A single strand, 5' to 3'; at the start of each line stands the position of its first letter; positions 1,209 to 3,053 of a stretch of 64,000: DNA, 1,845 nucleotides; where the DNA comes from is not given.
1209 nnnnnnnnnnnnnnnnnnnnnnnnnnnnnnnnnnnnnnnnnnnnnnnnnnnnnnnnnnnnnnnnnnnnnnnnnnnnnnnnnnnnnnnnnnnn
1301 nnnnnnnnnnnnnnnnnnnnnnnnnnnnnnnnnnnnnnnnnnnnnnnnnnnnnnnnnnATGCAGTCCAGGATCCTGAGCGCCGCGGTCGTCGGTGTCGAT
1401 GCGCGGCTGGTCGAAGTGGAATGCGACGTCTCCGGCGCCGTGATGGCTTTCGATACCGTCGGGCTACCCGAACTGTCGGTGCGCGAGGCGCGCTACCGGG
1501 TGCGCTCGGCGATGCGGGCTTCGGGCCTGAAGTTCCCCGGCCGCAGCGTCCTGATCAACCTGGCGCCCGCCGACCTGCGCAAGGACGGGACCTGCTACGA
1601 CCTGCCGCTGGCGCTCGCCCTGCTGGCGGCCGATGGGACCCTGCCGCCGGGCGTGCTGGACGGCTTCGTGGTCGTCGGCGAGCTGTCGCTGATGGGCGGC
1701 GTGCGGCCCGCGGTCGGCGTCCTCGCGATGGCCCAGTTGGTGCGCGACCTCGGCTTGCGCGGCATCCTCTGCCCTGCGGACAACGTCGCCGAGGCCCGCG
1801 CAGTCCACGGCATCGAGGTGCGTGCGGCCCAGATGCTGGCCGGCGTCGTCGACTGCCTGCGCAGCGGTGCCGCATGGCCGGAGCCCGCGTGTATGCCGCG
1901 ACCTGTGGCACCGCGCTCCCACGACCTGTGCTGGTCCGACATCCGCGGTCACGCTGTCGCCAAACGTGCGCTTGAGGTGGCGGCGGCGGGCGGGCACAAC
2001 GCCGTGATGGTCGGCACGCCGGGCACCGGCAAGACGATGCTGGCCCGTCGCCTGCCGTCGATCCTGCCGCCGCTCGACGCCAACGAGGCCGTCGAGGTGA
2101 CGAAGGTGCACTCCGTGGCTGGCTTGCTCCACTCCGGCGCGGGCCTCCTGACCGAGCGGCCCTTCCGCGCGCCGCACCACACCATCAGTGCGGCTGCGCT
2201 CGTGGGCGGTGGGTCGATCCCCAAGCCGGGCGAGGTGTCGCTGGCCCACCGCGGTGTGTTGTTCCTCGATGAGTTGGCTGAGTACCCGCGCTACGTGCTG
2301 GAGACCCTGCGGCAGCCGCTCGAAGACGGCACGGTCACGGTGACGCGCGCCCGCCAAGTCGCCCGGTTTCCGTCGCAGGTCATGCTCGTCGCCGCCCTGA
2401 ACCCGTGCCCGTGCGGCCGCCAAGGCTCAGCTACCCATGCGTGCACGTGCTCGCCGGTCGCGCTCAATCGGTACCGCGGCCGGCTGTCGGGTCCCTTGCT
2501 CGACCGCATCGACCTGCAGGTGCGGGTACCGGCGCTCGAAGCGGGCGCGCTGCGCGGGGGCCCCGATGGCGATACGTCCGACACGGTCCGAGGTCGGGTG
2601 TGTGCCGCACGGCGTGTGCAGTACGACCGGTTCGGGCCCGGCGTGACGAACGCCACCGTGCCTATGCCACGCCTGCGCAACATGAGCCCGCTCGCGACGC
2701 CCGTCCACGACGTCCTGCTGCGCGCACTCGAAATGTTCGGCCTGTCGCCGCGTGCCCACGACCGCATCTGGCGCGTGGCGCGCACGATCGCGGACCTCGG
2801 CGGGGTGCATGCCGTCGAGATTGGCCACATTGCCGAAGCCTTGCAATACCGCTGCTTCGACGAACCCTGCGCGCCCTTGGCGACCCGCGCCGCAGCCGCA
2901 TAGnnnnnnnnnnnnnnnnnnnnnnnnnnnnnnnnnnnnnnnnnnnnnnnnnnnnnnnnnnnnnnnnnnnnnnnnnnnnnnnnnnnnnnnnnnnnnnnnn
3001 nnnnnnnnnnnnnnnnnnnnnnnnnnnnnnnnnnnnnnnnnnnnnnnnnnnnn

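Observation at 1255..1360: Near-consensus sigma-54 promoter in front of comM-recA-ssb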

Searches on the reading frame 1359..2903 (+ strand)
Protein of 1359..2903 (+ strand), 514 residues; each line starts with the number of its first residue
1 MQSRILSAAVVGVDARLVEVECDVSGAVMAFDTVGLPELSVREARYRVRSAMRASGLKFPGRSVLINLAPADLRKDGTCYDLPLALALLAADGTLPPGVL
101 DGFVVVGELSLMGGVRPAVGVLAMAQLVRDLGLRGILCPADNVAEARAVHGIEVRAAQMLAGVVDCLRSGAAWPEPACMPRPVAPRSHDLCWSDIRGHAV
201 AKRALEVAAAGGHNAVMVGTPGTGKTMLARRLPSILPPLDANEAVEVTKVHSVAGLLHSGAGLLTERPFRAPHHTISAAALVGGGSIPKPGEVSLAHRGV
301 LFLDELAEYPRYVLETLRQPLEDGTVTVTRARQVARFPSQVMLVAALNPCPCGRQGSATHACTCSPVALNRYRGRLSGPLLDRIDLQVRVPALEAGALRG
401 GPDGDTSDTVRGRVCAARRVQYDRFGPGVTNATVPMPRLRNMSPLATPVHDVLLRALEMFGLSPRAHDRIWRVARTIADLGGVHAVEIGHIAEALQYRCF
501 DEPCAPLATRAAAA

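Call 7: search_protein_families(library=pfam, proteins=[window:1359-2903:+])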
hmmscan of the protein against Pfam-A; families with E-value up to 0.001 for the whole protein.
window:1359-2903:+ (514 aa): 6 families
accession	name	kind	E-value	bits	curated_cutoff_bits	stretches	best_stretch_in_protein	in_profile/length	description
PF01078.27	Mg_chelatase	-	2.5e-91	305.1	20.3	1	192-396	2-205/207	Magnesium chelatase, subunit ChlI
PF13541.12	ChlI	-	8e-34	116.6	27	1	20-142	1-121/121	Subunit ChlI of Mg-chelatase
PF13335.12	Mg_chelatase_C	-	1.8e-24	86.5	26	1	405-498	2-94/94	Magnesium chelatase, subunit ChlI C-terminal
PF07728.20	AAA_5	-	5.3e-09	36.6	22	1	216-354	3-126/139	AAA domain (dynein-related subfamily)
PF00158.32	Sigma54_activat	-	1.4e-05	25.3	20.2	1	206-348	16-142/168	Sigma-54 interaction domain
PF00493.29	MCM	-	1.5e-05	24.7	23.3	1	210-350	55-174/224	MCM P-loop domain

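Call 9: find_related_loci(query=window:1359-2903:+, collection=genome_contigs, flank=4000)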
Query window:1359-2903:+ (514 aa) in genome_contigs; peptide patterns used: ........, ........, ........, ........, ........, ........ (x = any residue, [..] = any of these).
267 stretches matched a pattern; 125 encode a relative of the query (tblastn E <= 1e-3); the best 80 are kept; 80 distinct loci.
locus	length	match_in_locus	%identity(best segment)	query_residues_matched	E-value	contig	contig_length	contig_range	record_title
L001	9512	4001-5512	50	3-501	9e-155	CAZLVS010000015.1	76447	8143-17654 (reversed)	MAG TPA_asm: uncultured Ignavibacteria bacterium isolate binchicken_co17_427 genome assembly, contig: NODE_1041_length_7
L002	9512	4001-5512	50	3-501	2e-154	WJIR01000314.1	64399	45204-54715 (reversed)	MAG: Candidatus Zixiibacteriota bacterium isolate Bin_336 k141_4653418, whole genome shotgun sequence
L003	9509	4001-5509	49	3-501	2e-152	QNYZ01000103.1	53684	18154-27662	MAG: Deltaproteobacteria bacterium isolate MAG 48 Ga0226836_10000040, whole genome shotgun sequence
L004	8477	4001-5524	49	3-506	1e-150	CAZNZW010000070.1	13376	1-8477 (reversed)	MAG TPA_asm: uncultured Desulfobacterales bacterium isolate binchicken_co67_137 genome assembly, contig: NODE_4870_lengt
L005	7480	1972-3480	49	3-501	1e-147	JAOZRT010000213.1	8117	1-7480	MAG: Desulfobacterales bacterium isolate GMC6.concoct.7 GMC6_11417_length_8117_cov_11.591168, whole genome shotgun seque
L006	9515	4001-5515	48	1-501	1e-145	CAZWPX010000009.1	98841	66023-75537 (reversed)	MAG TPA_asm: uncultured Desulfobacterales bacterium isolate SRP167671_co1_84 genome assembly, contig: NODE_171_length_98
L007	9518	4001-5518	47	1-501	1e-143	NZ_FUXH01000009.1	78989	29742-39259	Porphyromonas crevioricanis strain ATCC 55563, whole genome shotgun sequence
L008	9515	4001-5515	48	1-501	4e-143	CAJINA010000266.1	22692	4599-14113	MAG: Olavius algarvensis Delta 4 endosymbiont isolate Delta4_OalgB6SA genome assembly, contig: NODE_62379+_length_22692_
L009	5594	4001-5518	51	1-501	6e-143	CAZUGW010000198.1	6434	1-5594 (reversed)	MAG TPA_asm: uncultured bacterium isolate SRP119689_co1_250 genome assembly, contig: NODE_19804_length_6434_cov_3.173068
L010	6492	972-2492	44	1-501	6e-140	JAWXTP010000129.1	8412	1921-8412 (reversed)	MAG: Rikenellaceae bacterium isolate FM_26_G125_V NODE_2223_length_8413_cov_2.125904, whole genome shotgun sequence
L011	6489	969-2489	43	1-501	3e-139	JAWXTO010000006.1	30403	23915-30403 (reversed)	MAG: Rikenellaceae bacterium isolate FM_25_G125_V NODE_429_length_30404_cov_1.416405, whole genome shotgun sequence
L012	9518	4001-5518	46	1-501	2e-139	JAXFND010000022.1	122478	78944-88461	MAG: Porphyromonas sp. isolate SUG3438 k141_1404274, whole genome shotgun sequence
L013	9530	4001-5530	50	1-501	2e-139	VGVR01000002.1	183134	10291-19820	MAG: Gemmatimonadetes bacterium isolate K_Offshore_80m_m2_041 K_Offshore_80m_m2_041_Ga0194132_10000069, whole genome sho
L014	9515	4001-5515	47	1-501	6e-139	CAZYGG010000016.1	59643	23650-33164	MAG TPA_asm: uncultured Desulfobacterales bacterium isolate SRP167671_co2_59 genome assembly, contig: NODE_633_length_59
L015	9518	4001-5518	50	1-501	3e-138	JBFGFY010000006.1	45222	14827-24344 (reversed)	MAG: Longimicrobiales bacterium isolate Mix_sand02.2020.12.G.54 k141_451935_length_45222_cov_18.3492, whole genome shotg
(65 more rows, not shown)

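Call 11: find_encoding_contigs(protein=window:1359-2903:+, flank=5000, max_places=6)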
Protein window:1359-2903:+ (514 aa): 4 contigs read that carry it; 4 places shown.
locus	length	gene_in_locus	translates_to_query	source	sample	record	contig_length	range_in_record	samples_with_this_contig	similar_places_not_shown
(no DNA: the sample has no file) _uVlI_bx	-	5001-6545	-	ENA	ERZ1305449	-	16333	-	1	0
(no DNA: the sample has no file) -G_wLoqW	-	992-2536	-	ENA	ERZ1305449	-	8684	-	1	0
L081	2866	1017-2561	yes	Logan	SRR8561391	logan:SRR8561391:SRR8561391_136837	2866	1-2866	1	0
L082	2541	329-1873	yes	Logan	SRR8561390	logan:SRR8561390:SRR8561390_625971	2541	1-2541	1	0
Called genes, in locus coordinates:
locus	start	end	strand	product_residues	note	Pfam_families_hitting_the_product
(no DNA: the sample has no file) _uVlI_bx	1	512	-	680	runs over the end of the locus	-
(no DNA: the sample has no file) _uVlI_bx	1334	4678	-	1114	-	PF11617:Cu-binding_MopE (faint), PF13415:Beta-prop_FBX42 (faint), PF24681:Kelch_KLHDC2_KLHL20_DRC7 (faint)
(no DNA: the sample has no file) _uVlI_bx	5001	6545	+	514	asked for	PF13541:ChlI, PF01078:Mg_chelatase, PF00158:Sigma54_activat (faint), PF00493:MCM (faint), PF07728:AAA_5, PF13335:Mg_chelatase_C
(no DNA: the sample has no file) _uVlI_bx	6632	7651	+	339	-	PF00154:RecA_N, PF06745:ATPase (weak), PF08423:Rad51 (weak), PF13481:AAA_25 (faint), PF27531:MT3502_N (weak), PF21096:RecA_C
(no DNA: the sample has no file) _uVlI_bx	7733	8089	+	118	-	PF00436:SSB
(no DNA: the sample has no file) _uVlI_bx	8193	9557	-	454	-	PF04055:Radical_SAM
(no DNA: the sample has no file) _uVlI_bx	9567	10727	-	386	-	-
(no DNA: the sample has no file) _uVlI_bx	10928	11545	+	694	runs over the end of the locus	-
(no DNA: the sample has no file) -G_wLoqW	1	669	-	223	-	?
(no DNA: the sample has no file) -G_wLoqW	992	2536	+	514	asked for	PF13541:ChlI, PF01078:Mg_chelatase, PF00158:Sigma54_activat (faint), PF00493:MCM (faint), PF07728:AAA_5, PF13335:Mg_chelatase_C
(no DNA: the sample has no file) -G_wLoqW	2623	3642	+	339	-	PF00154:RecA_N, PF06745:ATPase (weak), PF08423:Rad51 (weak), PF13481:AAA_25 (faint), PF27531:MT3502_N (weak), PF21096:RecA_C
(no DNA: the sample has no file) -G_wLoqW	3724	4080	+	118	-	PF00436:SSB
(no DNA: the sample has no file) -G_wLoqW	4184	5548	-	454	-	PF04055:Radical_SAM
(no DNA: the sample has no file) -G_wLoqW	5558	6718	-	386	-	-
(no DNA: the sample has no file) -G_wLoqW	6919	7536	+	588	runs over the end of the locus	?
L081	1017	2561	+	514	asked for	PF13541:ChlI, PF01078:Mg_chelatase, PF00158:Sigma54_activat (faint), PF00493:MCM (faint), PF07728:AAA_5, PF13335:Mg_chelatase_C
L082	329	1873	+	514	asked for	PF13541:ChlI, PF01078:Mg_chelatase, PF00158:Sigma54_activat (faint), PF00493:MCM (faint), PF07728:AAA_5, PF13335:Mg_chelatase_C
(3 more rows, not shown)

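Call 16: find_homologous_proteins(query=window:1359-2903:+, max_evalue=1e-80)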
Query window:1359-2903:+ (514 aa): 7985 proteins with E <= 1e-80 among 8000 candidates; the best 120 are listed.
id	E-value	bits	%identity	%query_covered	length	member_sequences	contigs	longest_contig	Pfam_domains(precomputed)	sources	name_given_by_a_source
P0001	0.0e+0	1134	100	100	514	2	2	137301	PF00158.33,PF13335.13,PF00493.30,PF07728.21,PF01078.28,PF13541.13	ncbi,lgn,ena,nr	ncbi:MAG: ATP-binding protein [Myxococcales bacterium]|nr:ATP-binding protein [Myxococcales bacteriu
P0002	2.6e-228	777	71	98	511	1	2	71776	PF00158.33,PF13335.13,PF00493.30,PF07728.21,PF01078.28,PF13541.13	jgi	jgi:magnesium chelatase family protein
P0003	7.6e-223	759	70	98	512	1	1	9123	PF00158.33,PF13335.13,PF00493.30,PF07728.21,PF01078.28,PF13541.13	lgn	-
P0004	5.7e-221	753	71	98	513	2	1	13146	PF00158.33,PF13335.13,PF00493.30,PF07728.21,PF01078.28,PF13541.13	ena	-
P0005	9.7e-221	752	71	99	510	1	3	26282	PF00158.33,PF13335.13,PF07728.21,PF01078.28,PF13541.13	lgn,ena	-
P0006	1.1e-216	739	70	99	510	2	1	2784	PF00158.33,PF13335.13,PF00493.30,PF07728.21,PF01078.28,PF13541.13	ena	-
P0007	1.1e-215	735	70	98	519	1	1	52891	PF00158.33,PF13335.13,PF00493.30,PF07728.21,PF01078.28,PF13541.13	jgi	jgi:magnesium chelatase family protein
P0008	1.1e-215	735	68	99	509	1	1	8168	PF00158.33,PF13335.13,PF07728.21,PF01078.28,PF13541.13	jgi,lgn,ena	-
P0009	4.0e-215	734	71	98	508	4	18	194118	PF00158.33,PF13335.13,PF00493.30,PF07728.21,PF01078.28,PF13541.13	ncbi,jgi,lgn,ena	jgi:magnesium chelatase family protein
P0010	2.7e-212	724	68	99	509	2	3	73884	PF00158.33,PF13335.13,PF05362.20,PF00493.30,PF07728.21,PF01078.28,PF13541.13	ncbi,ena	-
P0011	6.8e-211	720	68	98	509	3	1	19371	PF20030.6,PF00158.33,PF13335.13,PF00493.30,PF07728.21,PF01078.28,PF13541.13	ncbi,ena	-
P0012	8.7e-211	719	68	98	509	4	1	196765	PF20030.6,PF00158.33,PF13335.13,PF00493.30,PF07728.21,PF01078.28,PF13541.13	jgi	jgi:magnesium chelatase family protein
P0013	4.8e-210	717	69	98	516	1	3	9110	PF00158.33,PF13335.13,PF00493.30,PF07728.21,PF01078.28,PF13541.13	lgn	-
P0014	7.7e-210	716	68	98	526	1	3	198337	PF00158.33,PF13335.13,PF00493.30,PF07728.21,PF01078.28,PF13541.13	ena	-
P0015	4.1e-209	714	67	98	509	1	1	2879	PF00158.33,PF13335.13,PF00493.30,PF07728.21,PF01078.28,PF13541.13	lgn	-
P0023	6.2e-205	700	66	98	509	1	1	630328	PF20030.6,PF00158.33,PF13335.13,PF00493.30,PF07728.21,PF01078.28,PF13541.13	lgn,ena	-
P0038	7.0e-194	663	64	97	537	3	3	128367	PF00158.33,PF13335.13,PF07728.21,PF01078.28,PF13541.13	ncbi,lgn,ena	-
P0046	4.4e-190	651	64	97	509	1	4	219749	PF00158.33,PF13335.13,PF07728.21,PF01078.28,PF13541.13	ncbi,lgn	-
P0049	2.8e-189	648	61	98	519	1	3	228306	PF00158.33,PF13335.13,PF00493.30,PF07728.21,PF01078.28,PF13541.13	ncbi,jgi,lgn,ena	-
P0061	1.2e-178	613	60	97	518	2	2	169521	PF00158.33,PF13335.13,PF00493.30,PF07728.21,PF01078.28,PF13541.13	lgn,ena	-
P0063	9.9e-177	607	60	98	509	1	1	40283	PF00158.33,PF13335.13,PF07728.21,PF01078.28,PF13541.13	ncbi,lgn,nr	ncbi:MAG: YifB family Mg chelatase-like AAA ATPase [Myxococcales bacterium]|nr:YifB family Mg chelat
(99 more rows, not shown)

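Call 18: find_related_loci(query=A1, collection=metagenome_contigs, flank=4000)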
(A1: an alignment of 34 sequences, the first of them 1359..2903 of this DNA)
Query A1 (514 aa) in metagenome_contigs; peptide patterns used: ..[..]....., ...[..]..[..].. (x = any residue, [..] = any of these).
600 stretches matched a pattern (row limit reached: there are more); 138 encode a relative of the query (tblastn E <= 1e-3); the best 80 are kept; 80 distinct loci.
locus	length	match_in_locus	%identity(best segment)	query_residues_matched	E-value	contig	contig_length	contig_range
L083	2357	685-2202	46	1-501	9e-152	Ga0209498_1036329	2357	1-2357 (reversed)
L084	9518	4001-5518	49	1-501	4e-140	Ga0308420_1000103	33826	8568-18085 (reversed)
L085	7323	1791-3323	47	3-508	9e-140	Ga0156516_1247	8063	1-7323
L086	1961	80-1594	49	1-501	8e-146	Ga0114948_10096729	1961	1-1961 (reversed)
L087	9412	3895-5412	47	1-501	9e-135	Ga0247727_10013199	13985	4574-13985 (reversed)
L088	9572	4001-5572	47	1-511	3e-135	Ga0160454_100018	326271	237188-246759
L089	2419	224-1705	49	5-501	3e-142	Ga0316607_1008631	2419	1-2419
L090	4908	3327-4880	43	1-501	4e-134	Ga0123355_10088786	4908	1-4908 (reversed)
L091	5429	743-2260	45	1-501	6e-132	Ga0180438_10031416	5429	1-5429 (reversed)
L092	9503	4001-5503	42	3-501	6e-131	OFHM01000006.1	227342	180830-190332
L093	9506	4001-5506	43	1-498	6e-131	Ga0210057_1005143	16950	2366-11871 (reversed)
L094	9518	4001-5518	44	3-498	8e-131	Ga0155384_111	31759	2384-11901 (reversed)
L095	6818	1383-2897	44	1-498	8e-131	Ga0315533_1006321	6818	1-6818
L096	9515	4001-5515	47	3-502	3e-129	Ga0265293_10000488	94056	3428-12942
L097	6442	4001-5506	51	3-501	2e-129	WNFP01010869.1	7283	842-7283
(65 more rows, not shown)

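Call 19: find_encoding_contigs(protein=P0002, flank=3500, max_places=1)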
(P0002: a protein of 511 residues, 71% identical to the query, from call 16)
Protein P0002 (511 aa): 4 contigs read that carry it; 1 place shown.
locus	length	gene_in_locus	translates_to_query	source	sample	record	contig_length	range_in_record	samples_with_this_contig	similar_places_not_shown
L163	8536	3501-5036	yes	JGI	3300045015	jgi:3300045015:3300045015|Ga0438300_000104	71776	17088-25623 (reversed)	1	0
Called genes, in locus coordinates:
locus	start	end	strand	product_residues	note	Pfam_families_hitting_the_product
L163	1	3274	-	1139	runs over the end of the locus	PF24681:Kelch_KLHDC2_KLHL20_DRC7 (faint), PF13415:Beta-prop_FBX42 (faint)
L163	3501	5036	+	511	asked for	PF13541:ChlI, PF01078:Mg_chelatase, PF00158:Sigma54_activat (faint), PF00493:MCM (faint), PF07728:AAA_5, PF13335:Mg_chelatase_C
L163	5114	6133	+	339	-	PF00154:RecA_N, PF06745:ATPase (weak), PF08423:Rad51 (weak), PF13481:AAA_25 (faint), PF27531:MT3502_N, PF21096:RecA_C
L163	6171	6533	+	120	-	PF00436:SSB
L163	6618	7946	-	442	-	PF04055:Radical_SAM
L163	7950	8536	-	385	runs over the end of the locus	-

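Call 20: find_encoding_contigs(protein=P0009, flank=3500, max_places=1)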
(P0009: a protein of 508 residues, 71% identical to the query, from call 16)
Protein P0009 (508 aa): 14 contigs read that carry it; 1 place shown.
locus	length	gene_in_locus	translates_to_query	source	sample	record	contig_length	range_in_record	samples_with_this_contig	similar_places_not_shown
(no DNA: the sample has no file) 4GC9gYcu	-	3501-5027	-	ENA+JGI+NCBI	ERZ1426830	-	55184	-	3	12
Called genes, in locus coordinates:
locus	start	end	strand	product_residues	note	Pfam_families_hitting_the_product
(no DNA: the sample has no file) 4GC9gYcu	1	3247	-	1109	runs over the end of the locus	PF24681:Kelch_KLHDC2_KLHL20_DRC7 (weak), PF24981:Beta-prop_ATRN-LZTR1 (faint), PF24681:Kelch_KLHDC2_KLHL20_DRC7 (weak)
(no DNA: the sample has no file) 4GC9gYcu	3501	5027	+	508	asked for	PF13541:ChlI, PF01078:Mg_chelatase, PF00158:Sigma54_activat (faint), PF07728:AAA_5 (faint), PF00493:MCM (weak), PF13335:Mg_chelatase_C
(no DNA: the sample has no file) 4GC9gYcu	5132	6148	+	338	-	PF00154:RecA_N, PF06745:ATPase (weak), PF08423:Rad51, PF13481:AAA_25 (faint), PF27531:MT3502_N, PF21096:RecA_C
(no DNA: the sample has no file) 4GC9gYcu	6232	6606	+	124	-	PF00436:SSB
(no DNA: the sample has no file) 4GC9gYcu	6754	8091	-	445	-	PF04055:Radical_SAM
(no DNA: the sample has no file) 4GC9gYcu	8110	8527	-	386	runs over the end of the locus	-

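Call 21: find_encoding_contigs(protein=P0012, flank=3500, max_places=1)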
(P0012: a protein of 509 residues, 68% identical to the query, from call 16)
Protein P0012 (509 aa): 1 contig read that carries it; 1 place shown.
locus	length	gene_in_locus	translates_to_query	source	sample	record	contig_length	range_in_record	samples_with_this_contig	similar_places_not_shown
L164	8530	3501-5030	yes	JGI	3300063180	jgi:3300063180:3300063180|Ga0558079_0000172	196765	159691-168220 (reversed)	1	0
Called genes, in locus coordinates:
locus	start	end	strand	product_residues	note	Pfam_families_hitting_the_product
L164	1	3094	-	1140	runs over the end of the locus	PF18884:TSP3_bac (weak), PF11617:Cu-binding_MopE (faint), PF24681:Kelch_KLHDC2_KLHL20_DRC7 (faint)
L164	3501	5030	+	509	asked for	PF13541:ChlI, PF01078:Mg_chelatase, PF00158:Sigma54_activat (faint), PF00493:MCM (faint), PF20030:bpMoxR (faint), PF07728:AAA_5 (faint), PF13335:Mg_chelatase_C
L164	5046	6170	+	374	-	PF00154:RecA_N, PF06745:ATPase (weak), PF08423:Rad51, PF13481:AAA_25 (faint), PF27531:MT3502_N (weak), PF21096:RecA_C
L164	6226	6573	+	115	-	PF00436:SSB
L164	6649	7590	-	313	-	PF12679:ABC2_membrane_2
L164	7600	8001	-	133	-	-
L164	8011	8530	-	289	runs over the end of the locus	PF00005:ABC_tran, PF02463:SMC_N (faint), PF13304:AAA_21 (weak)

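Call 22: find_encoding_contigs(protein=P0023, flank=3500, max_places=1)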
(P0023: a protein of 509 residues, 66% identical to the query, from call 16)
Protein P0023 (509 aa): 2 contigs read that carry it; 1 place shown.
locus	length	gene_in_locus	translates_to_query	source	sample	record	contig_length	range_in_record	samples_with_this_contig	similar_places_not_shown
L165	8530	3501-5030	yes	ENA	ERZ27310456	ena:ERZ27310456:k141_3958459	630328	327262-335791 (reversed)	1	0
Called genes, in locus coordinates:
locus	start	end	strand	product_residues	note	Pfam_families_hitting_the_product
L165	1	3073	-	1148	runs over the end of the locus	PF11617:Cu-binding_MopE (faint), PF13415:Beta-prop_FBX42 (faint), PF24681:Kelch_KLHDC2_KLHL20_DRC7 (faint)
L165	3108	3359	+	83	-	-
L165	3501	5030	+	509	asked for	PF13541:ChlI, PF01078:Mg_chelatase, PF00158:Sigma54_activat (faint), PF00493:MCM (faint), PF20030:bpMoxR (faint), PF07728:AAA_5 (faint), PF13335:Mg_chelatase_C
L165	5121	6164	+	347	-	PF00154:RecA_N, PF06745:ATPase (faint), PF08423:Rad51 (weak), PF13481:AAA_25 (faint), PF27531:MT3502_N, PF21096:RecA_C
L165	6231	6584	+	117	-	PF00436:SSB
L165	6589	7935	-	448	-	PF04055:Radical_SAM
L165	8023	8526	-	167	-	PF04138:GtrA_DPMS_TM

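Call 23: find_encoding_contigs(protein=P0038, flank=3500, max_places=2)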
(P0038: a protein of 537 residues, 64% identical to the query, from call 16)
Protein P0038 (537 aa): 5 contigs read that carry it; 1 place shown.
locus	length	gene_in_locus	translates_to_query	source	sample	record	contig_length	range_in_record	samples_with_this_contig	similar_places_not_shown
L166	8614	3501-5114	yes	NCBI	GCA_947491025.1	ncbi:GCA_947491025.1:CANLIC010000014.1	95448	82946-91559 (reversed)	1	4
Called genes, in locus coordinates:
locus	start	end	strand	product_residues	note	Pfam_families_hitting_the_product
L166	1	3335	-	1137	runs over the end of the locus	PF13415:Beta-prop_FBX42 (faint), PF24681:Kelch_KLHDC2_KLHL20_DRC7 (faint), PF01344:Kelch_1 (faint)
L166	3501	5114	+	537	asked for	PF13541:ChlI, PF00158:Sigma54_activat (faint), PF07728:AAA_5 (faint), PF01078:Mg_chelatase, PF13335:Mg_chelatase_C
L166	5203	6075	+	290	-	PF00154:RecA_N, PF13481:AAA_25 (faint), PF06745:ATPase (faint), PF08423:Rad51 (weak), PF27531:MT3502_N (weak)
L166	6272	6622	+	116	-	PF00436:SSB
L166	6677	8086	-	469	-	PF04055:Radical_SAM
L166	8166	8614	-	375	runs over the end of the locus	-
